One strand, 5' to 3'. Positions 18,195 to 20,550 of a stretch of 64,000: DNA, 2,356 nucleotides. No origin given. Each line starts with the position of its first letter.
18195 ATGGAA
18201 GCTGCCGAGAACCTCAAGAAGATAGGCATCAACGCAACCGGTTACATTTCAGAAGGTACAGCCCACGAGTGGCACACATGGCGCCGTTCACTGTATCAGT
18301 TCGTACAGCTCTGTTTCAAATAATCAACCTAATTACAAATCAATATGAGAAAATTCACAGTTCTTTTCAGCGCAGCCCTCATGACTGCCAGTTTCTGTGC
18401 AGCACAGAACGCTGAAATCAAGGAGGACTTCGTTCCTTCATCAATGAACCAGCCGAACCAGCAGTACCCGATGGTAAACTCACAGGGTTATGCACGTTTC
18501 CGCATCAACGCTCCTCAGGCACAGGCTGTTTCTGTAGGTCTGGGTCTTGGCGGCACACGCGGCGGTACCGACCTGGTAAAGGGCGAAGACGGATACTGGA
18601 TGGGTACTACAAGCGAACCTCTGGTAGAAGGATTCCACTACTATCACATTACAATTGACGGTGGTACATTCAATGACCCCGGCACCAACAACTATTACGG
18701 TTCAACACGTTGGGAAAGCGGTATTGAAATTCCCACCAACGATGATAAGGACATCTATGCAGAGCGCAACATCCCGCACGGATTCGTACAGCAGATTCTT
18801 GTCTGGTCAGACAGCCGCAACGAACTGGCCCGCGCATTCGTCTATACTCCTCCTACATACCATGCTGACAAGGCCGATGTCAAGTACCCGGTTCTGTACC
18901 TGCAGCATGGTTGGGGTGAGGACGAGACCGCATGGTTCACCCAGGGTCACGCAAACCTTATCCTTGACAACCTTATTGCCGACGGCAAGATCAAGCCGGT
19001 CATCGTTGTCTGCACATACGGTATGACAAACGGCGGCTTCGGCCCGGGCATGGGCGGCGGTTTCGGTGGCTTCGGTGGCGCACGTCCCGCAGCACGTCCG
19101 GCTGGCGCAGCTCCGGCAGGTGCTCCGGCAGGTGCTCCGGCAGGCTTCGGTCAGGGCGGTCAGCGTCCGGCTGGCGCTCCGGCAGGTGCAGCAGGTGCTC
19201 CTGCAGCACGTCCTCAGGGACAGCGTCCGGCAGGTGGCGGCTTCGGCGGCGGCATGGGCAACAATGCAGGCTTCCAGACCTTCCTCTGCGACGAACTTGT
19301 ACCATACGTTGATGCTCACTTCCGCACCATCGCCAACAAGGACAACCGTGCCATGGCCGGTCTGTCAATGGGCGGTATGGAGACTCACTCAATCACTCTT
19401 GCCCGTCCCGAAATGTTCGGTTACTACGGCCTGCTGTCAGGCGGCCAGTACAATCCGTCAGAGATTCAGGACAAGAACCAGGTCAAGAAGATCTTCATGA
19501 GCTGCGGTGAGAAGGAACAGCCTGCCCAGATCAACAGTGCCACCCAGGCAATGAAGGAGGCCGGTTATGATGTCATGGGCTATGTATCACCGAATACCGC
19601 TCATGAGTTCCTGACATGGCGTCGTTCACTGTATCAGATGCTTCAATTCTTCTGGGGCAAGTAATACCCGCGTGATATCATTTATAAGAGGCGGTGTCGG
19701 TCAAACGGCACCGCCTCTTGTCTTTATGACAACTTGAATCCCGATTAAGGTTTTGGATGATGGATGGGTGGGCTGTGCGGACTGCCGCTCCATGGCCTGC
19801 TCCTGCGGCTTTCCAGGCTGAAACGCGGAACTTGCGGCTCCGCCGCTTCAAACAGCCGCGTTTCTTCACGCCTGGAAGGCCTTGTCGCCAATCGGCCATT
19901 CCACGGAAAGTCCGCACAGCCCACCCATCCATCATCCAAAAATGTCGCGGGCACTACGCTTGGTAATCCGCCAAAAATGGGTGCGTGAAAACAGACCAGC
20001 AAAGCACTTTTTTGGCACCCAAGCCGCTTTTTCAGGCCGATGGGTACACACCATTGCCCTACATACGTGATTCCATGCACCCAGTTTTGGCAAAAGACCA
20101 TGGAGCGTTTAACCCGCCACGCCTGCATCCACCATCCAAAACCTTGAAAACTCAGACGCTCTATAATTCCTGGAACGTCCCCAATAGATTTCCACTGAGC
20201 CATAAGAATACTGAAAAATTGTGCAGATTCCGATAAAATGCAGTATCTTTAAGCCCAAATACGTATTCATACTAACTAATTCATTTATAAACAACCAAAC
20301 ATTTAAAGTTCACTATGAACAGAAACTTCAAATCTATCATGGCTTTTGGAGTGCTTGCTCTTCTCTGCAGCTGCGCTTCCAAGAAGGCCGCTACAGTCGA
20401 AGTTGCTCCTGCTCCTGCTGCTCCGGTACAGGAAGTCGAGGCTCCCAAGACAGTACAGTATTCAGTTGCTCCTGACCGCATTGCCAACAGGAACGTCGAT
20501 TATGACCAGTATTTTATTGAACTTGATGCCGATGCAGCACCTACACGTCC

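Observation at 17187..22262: A Gly/Phe-rich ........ / GGRG module recurs in four consecutive secreted PUL proteins with unrelated folds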

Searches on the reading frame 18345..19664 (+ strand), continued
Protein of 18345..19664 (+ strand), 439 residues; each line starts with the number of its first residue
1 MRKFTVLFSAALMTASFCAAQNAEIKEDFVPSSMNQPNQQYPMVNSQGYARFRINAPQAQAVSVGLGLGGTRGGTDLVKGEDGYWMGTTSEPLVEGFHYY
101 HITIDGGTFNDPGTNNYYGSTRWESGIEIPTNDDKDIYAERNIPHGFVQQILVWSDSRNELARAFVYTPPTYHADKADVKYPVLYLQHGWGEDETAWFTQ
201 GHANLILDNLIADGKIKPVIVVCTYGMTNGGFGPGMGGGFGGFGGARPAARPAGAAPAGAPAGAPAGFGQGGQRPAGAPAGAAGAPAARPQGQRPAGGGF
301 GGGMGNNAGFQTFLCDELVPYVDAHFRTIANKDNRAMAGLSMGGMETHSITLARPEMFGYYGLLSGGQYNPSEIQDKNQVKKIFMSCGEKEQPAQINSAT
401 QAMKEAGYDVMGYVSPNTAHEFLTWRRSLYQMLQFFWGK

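Call 80: find_encoding_contigs(protein=P0117, flank=8000, max_places=1)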
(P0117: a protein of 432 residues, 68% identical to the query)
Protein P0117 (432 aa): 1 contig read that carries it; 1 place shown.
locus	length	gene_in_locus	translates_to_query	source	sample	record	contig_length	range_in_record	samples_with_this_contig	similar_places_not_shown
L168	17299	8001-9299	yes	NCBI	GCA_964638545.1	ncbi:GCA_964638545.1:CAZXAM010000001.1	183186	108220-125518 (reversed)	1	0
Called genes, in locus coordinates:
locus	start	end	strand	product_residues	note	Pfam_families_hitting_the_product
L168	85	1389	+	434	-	PF00331:Glyco_hydro_10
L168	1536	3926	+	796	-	PF12704:MacB_PCD, PF02687:FtsX (weak), PF12704:MacB_PCD (weak), PF02687:FtsX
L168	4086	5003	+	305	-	PF12740:PETase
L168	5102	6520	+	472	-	PF00135:COesterase, PF20434:BD-FAE, PF07859:Abhydrolase_3 (weak), PF00135:COesterase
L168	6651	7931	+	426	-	PF00756:Esterase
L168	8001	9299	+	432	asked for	PF00756:Esterase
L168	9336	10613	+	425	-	PF00756:Esterase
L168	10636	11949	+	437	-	-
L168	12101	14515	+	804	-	PF07719:TPR_2 (faint), PF13431:TPR_17 (faint), PF00515:TPR_1 (faint), PF13414:TPR_11 (faint), PF13424:TPR_12 (faint), PF13428:TPR_14 (faint), PF13432:TPR_16 (faint), PF14559:TPR_19 (faint), +1 more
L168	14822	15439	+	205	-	PF00440:TetR_N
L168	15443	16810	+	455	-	PF02321:OEP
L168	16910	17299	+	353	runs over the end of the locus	PF25917:BSH_RND, PF25973:BSH_CzcB, PF25997:BSH_YhbJ (faint), PF25954:Beta-barrel_RND_2 (weak), PF25990:Beta-barrel_YknX, PF25967:RND-MFP_C, PF25975:CzcB_C (weak), PF25989:YknX_C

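Call 87: fold_search(model_id=the predicted structure, library=pdb)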
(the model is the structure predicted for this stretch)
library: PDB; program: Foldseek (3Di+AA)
matches with E <= 10: 1660; with E <= 0.001: 468
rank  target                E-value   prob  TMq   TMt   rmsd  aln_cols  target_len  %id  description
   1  6rzo_A                3.4e-44  1.00  0.70  0.89   4.5       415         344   43  Crystal structure of the N-terminal carbohydrate binding module family 48 and ferulic acid esterase from the multi-enz (released 2019-09-25)
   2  6rzo_B                4.0e-44  1.00  0.70  0.90   2.9       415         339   42  Crystal structure of the N-terminal carbohydrate binding module family 48 and ferulic acid esterase from the multi-enz (released 2019-09-25)
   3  6mou_B                4.6e-37  1.00  0.68  0.83   3.2       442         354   31  Bacteroides intestinalis feruloyl esterase, Bacint_01033 (released 2019-10-16)
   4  6mot                  1.1e-36  1.00  0.67  0.85   3.1       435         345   32  Bacteroides intestinalis feruloyl esterase, Bacint_01033 (released 2019-10-16)
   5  6ne9_A                1.1e-36  1.00  0.68  0.84   4.2       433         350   33  Bacteroides intestinalis acetyl xylan esterase (BACINT_01039) (released 2019-12-25)
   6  6mou_A                5.9e-36  1.00  0.69  0.83   4.1       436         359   32  Bacteroides intestinalis feruloyl esterase, Bacint_01033 (released 2019-10-16)
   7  7b5v_A                6.6e-36  1.00  0.67  0.83   4.4       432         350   35  The carbohydrate binding module family 48 (CBM48) and carboxy-terminal carbohydrate esterase family 1 (CE1) domains of (released 2021-03-10)
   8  7b5v_B                1.2e-35  1.00  0.68  0.84   4.4       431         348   35  The carbohydrate binding module family 48 (CBM48) and carboxy-terminal carbohydrate esterase family 1 (CE1) domains of (released 2021-03-10)
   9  6ne9_B                1.6e-35  1.00  0.67  0.82   4.9       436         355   34  Bacteroides intestinalis acetyl xylan esterase (BACINT_01039) (released 2019-12-25)
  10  7b6b_A                4.9e-35  1.00  0.68  0.85   4.4       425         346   36  The carbohydrate binding module family 48 (CBM48) and carboxy-terminal carbohydrate esterase family 1 (CE1) domains of (released 2021-03-10)
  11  7b6b_B                5.3e-35  1.00  0.67  0.84   4.0       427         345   35  The carbohydrate binding module family 48 (CBM48) and carboxy-terminal carbohydrate esterase family 1 (CE1) domains of (released 2021-03-10)
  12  8bf3_A                1.6e-26  1.00  0.60  0.75   4.5       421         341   25  Crystal structure of feruloyl esterase wtsFae1B in complex with xylobiose (released 2022-11-30)
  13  8bbp_A                3.7e-26  1.00  0.61  0.75   6.4       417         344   25  Crystal structure of feruloyl esterase wtsFae1B (released 2022-11-30)
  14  8bf3_B                4.2e-26  1.00  0.60  0.73   4.3       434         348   24  Crystal structure of feruloyl esterase wtsFae1B in complex with xylobiose (released 2022-11-30)
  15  6rzn_B                8.2e-26  1.00  0.60  0.76   4.4       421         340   25  Crystal structure of the N-terminal carbohydrate binding module family 48 and ferulic acid esterase from the multi-enz (released 2019-09-25)
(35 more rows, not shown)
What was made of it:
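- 18345..19664 (+): est2: tandem paralogue of est1, exported CBM48-CE1 feruloyl-esterase homologue, 439 aa. AF2 model matches 6RZO with TM 0.89-0.90 normalised to the target (call 87).
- On CBM48-CE1 feruloyl esterase (est1, est2): Foldseek TM 0.89-0.90 normalised to the target (call 87).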

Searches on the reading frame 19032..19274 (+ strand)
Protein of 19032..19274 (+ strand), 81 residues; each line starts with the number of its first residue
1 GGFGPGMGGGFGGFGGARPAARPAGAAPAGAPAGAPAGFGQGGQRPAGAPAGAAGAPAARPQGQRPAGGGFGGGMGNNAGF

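Call 30: search_protein_representatives(protein=window:19032-19274:+)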
Query: 81 residues. Proteins with E-value up to 0.001 (for the whole library): 0; up to 1e-10: 0; up to 1e-30: 0. The best 0 are listed.
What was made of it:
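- Tried and rejected: phmmer with the 81-aa est2 insert against 1.84 billion representatives returned 0 hits (call 30).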

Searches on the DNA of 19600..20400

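Call 51: search_rna_families(source=window, start=19600, end=20400, threshold=evalue, max_evalue=1)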
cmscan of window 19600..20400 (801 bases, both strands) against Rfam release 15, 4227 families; matches with E-value up to 1: 1.
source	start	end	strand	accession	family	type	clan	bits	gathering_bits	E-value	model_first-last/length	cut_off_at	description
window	19773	19916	-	RF00102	VA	Gene;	-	24.6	62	0.12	1-159/159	no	VA RNA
